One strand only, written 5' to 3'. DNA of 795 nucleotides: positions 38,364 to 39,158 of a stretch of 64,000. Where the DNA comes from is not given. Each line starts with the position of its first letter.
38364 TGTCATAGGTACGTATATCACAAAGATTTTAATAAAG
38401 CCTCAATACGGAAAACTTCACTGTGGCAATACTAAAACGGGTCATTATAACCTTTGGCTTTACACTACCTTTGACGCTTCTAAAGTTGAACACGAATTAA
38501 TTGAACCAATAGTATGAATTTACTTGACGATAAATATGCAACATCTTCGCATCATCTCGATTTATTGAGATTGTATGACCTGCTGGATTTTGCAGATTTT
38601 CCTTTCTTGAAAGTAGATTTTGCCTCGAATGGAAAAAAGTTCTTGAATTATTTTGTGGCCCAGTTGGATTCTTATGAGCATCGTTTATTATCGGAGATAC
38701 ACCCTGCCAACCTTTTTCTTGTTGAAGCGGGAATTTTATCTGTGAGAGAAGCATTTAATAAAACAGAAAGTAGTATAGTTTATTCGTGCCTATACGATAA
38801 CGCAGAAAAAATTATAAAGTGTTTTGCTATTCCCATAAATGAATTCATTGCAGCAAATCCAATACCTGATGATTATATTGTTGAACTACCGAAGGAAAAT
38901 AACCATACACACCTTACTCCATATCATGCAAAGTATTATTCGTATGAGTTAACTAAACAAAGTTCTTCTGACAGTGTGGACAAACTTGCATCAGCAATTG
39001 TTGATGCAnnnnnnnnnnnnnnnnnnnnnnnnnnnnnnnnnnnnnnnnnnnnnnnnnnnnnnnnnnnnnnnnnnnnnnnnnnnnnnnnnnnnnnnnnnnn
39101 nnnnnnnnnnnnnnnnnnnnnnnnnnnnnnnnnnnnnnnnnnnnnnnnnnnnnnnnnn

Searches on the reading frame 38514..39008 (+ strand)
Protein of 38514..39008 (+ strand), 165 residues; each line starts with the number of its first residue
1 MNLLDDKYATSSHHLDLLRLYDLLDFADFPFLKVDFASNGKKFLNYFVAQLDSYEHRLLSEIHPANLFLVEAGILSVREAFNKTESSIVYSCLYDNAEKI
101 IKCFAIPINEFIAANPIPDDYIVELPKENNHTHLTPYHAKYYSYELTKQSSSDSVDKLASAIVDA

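Call 26: search_protein_families(library=padloc, proteins=[window:38514-38930:+], max_evalue=1)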
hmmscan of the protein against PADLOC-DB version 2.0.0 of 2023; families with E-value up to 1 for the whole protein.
window:38514-38930:+ (139 aa): 0 families

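Call 73: search_dna_similar(query=window:38514-38912:+, collection=plasmids, mode=protein, max_rows=15, max_evalue=0.01)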
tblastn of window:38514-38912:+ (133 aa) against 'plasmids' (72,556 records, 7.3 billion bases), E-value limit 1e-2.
No match.

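Call 77: search_protein_families(library=pfam, proteins=[window:38514-39008:+], max_evalue=1)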
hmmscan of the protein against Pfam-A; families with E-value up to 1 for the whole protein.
window:38514-39008:+ (165 aa): 1 family
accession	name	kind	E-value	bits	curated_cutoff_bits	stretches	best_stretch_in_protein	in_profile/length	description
PF20215.3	DUF6575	-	0.00011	22.1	26.6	1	17-129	12-124/218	Family of unknown function (DUF6575)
